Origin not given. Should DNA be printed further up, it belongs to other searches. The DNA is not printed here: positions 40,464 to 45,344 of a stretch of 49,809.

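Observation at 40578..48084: Pared-down T7SSb-like locus: EssC and YukD/EsaB-like only, followed by atypical WXG/LXG-like genes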

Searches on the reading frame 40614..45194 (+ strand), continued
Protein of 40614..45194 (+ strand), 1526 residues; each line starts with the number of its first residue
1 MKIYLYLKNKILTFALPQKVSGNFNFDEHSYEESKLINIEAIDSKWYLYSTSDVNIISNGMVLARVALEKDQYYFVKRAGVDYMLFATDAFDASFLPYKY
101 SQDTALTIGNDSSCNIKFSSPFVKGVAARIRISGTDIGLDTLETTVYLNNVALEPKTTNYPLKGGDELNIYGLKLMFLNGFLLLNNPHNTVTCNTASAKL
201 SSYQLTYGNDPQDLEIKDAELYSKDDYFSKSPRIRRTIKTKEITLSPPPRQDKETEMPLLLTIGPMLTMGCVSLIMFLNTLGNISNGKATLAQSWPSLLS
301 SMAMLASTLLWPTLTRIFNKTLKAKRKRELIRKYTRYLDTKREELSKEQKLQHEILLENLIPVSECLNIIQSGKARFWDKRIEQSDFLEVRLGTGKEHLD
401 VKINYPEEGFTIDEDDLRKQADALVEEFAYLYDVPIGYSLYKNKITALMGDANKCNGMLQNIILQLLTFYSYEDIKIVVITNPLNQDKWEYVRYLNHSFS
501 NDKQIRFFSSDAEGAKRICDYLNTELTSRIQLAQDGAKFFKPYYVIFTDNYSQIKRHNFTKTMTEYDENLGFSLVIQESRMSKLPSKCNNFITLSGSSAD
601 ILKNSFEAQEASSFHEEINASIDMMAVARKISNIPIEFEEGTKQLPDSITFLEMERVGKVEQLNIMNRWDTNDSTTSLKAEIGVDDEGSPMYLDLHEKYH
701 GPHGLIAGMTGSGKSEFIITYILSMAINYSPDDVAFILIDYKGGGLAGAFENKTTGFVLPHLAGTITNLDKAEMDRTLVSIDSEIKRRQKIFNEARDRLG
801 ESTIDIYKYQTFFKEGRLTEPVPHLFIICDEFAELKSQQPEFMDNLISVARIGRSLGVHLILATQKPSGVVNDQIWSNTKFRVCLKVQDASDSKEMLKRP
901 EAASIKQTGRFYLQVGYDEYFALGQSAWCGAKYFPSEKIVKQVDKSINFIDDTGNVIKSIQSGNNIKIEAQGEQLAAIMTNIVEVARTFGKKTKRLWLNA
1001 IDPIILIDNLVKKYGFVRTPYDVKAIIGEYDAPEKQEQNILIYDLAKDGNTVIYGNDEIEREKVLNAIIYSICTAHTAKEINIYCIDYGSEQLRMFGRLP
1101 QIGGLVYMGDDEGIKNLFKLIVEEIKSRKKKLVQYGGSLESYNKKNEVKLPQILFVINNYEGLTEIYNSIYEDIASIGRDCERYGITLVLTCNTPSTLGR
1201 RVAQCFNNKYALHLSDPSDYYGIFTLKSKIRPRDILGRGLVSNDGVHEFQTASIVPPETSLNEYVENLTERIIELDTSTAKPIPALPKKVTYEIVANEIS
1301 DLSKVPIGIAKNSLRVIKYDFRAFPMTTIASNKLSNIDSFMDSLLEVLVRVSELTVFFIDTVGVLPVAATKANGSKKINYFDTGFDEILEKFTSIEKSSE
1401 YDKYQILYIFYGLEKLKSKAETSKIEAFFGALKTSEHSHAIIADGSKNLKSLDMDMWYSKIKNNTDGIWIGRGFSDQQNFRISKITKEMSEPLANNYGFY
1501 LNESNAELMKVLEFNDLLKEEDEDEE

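Call 37: search_solved_structures(query=window:40614-45191:+, max_evalue=0.01)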
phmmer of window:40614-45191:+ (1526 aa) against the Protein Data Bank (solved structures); distinct sequences matched with E-value up to 0.01: 15.
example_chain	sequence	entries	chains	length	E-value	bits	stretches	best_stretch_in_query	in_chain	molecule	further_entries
9qks_G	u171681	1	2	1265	5.4e-124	418.3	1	219-990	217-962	ESX secretion system protein YukB,Green fluorescent protein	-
4nh0_A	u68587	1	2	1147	5.8e-64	219.4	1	433-1324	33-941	Cell divisionFtsK/SpoIIIE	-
7b9f_C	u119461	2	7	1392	5.9e-44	153.1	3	685-921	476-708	EccC5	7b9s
7np7_C1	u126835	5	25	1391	1.5e-43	151.8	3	668-918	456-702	ESX-5 secretion system protein EccC5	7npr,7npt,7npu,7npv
5fv0_A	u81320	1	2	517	1.1e-21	79.3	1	1027-1349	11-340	ESX secretion system protein EccC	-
4lya_A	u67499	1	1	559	1.2e-21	79.2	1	1027-1349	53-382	Uncharacterized protein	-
4n1a_A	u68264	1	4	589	5.2e-20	73.8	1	1024-1322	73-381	Cell divisionFtsK/SpoIIIE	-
2ius_A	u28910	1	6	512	3.9e-16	60.9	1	664-909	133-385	DNA TRANSLOCASE FTSK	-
2iuu_A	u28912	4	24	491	1.2e-13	52.7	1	667-906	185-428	DNA TRANSLOCASE FTSK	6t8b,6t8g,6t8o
2iut_A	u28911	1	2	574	1.7e-13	52.2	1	668-906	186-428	DNA TRANSLOCASE FTSK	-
9jv8_A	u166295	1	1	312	1.2e-09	39.4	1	705-882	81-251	ESX-1 secretion system protein EccCb1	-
6sgw_F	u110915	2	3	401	5.1e-07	30.7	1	237-498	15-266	ESX-3 secretion system protein EccC3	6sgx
6umm_E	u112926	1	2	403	5.1e-07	30.7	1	237-498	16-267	ESX-3 secretion system protein EccC3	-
6lar_F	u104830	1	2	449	6.9e-07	30.3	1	237-498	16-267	ESX-3 secretion system protein EccC3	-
6sgz_J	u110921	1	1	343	3.9e-05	24.5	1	333-498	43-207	ESX-3 secretion system protein EccC3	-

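Call 39: search_protein_families(library=pfam, proteins=[L044:13266-13517:+, L045:14598-14858:+, L046:9734-9982:+, L047:14599-14847:+, L049:14566-14814:+, L049:7516-7764:+, L054:9027-9275:+, L058:9211-9459:+, L062:15900-16148:+, L034:14962-15219:+], max_evalue=1)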
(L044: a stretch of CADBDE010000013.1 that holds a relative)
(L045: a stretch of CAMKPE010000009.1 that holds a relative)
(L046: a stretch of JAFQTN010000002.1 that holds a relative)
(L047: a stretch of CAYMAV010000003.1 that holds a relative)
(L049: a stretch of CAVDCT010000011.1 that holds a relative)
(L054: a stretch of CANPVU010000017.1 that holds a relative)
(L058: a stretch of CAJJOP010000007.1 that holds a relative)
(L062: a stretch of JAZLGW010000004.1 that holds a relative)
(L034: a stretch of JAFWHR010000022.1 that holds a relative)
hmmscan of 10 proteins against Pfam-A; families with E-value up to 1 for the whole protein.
L044:13266-13517:+ (84 aa): 0 families

L045:14598-14858:+ (87 aa): 0 families

L046:9734-9982:+ (83 aa): 2 families
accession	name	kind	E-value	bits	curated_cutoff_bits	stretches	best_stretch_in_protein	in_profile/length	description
PF19703.4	DUF6201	-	0.012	16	27.4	1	11-53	31-76/125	Family of unknown function (DUF6201)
PF25374.1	Cadherin_FAT4_N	-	0.028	15.2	35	1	25-82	13-68/85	FAT4-like, N-terminal cadherin-like domain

L047:14599-14847:+ (83 aa): 1 family
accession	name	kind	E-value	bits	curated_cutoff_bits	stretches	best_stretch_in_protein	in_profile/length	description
PF08817.16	YukD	-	0.24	12.6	27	1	6-82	2-76/76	WXG100 protein secretion system (Wss), protein YukD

L049:14566-14814:+ (83 aa): 1 family
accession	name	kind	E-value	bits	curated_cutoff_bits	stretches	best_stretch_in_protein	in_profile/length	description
PF23326.1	UBL_UBAC1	-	0.081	13.3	27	1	43-79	57-93/109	UBAC1 UBL-like domain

L049:7516-7764:+ (83 aa): 0 families

L054:9027-9275:+ (83 aa): 0 families

L058:9211-9459:+ (83 aa): 2 families
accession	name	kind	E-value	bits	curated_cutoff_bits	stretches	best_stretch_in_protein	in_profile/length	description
PF08817.16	YukD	-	1.1e-07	33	27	1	10-81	6-75/76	WXG100 protein secretion system (Wss), protein YukD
PF00240.29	ubiquitin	-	0.0016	18.6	25.4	1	62-83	47-68/72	Ubiquitin family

L062:15900-16148:+ (83 aa): 2 families
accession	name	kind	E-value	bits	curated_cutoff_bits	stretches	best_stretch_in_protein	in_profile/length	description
PF06378.16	SSAP_Sak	-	0.0029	17.6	22.3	1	18-73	91-147/152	Sak Single Strand Annealing Protein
PF08817.16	YukD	-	0.018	16.2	27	1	6-81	2-75/76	WXG100 protein secretion system (Wss), protein YukD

L034:14962-15219:+ (86 aa): 2 families
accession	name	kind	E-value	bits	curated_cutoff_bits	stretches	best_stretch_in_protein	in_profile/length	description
PF07984.18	NTP_transf_7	-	0.0035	17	27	1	20-84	28-92/321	Nucleotidyltransferase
PF23326.1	UBL_UBAC1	-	0.0037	17.6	27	1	4-85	11-98/109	UBAC1 UBL-like domain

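Call 53: search_protein_families(library=pfam, proteins=[L030:5593-9669:+, L050:1572-6320:+, L013:16866-20897:+, L029:16817-23869:+, L046:15779-22036:+, L012:12221-15466:+], max_evalue=0.001)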
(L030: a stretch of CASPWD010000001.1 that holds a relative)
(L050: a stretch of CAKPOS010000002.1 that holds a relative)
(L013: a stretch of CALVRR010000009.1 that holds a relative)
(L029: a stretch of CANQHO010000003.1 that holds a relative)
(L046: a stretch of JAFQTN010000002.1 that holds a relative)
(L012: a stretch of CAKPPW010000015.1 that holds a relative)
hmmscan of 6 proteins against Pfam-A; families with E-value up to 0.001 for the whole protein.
L030:5593-9669:+ (1359 aa): 0 families

L050:1572-6320:+ (1583 aa): 8 families
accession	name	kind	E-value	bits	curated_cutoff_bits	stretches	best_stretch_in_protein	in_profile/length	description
PF07733.18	DNA_pol3_alpha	-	4.1e-50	171.3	23.9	2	957-1145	3-144/260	Bacterial DNA polymerase III alpha NTPase domain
PF00929.31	RNase_T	-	9.3e-33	114.5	24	1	461-625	1-164/164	Exonuclease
PF17657.6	DNA_pol3_finger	-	1.9e-22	79.8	22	1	1251-1391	22-165/166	Bacterial DNA polymerase III alpha subunit finger domain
PF02811.25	PHP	-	2.2e-15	57.8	26.4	2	326-383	1-58/164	PHP domain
PF14480.11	DNA_pol3_a_NI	-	6.9e-13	48.8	22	1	5-68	2-65/72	DNA polymerase III polC-type N-terminus I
PF14579.12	HHH_6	-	3.8e-06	27.4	25.6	1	1499-1574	7-83/90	Helix-hairpin-helix motif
PF16473.11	Rv2179c-like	-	2.2e-05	24.7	27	1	461-619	3-167/177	3'-5' exoribonuclease Rv2179c-like domain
PF01336.31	tRNA_anti-codon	-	5.4e-05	23.5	27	1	223-292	1-63/75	OB-fold nucleic acid binding domain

L013:16866-20897:+ (1344 aa): 0 families

L029:16817-23869:+ (2351 aa): 0 families

L046:15779-22036:+ (2086 aa): 0 families

L012:12221-15466:+ (1082 aa): 1 family
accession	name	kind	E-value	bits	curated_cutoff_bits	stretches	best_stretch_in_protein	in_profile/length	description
PF06135.17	IreB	-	8.3e-08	32.8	25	0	701-758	14-73/78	IreB regulatory phosphoprotein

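Call 80: search_solved_structures(query=window:40614-45191:+, max_evalue=1e-100, show_alignments=1)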
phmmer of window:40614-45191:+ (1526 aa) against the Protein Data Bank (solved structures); distinct sequences matched with E-value up to 1e-100: 1.
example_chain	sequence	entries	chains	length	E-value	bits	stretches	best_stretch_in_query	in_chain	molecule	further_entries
9qks_G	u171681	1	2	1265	5.4e-124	418.3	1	219-990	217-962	ESX secretion system protein YukB,Green fluorescent protein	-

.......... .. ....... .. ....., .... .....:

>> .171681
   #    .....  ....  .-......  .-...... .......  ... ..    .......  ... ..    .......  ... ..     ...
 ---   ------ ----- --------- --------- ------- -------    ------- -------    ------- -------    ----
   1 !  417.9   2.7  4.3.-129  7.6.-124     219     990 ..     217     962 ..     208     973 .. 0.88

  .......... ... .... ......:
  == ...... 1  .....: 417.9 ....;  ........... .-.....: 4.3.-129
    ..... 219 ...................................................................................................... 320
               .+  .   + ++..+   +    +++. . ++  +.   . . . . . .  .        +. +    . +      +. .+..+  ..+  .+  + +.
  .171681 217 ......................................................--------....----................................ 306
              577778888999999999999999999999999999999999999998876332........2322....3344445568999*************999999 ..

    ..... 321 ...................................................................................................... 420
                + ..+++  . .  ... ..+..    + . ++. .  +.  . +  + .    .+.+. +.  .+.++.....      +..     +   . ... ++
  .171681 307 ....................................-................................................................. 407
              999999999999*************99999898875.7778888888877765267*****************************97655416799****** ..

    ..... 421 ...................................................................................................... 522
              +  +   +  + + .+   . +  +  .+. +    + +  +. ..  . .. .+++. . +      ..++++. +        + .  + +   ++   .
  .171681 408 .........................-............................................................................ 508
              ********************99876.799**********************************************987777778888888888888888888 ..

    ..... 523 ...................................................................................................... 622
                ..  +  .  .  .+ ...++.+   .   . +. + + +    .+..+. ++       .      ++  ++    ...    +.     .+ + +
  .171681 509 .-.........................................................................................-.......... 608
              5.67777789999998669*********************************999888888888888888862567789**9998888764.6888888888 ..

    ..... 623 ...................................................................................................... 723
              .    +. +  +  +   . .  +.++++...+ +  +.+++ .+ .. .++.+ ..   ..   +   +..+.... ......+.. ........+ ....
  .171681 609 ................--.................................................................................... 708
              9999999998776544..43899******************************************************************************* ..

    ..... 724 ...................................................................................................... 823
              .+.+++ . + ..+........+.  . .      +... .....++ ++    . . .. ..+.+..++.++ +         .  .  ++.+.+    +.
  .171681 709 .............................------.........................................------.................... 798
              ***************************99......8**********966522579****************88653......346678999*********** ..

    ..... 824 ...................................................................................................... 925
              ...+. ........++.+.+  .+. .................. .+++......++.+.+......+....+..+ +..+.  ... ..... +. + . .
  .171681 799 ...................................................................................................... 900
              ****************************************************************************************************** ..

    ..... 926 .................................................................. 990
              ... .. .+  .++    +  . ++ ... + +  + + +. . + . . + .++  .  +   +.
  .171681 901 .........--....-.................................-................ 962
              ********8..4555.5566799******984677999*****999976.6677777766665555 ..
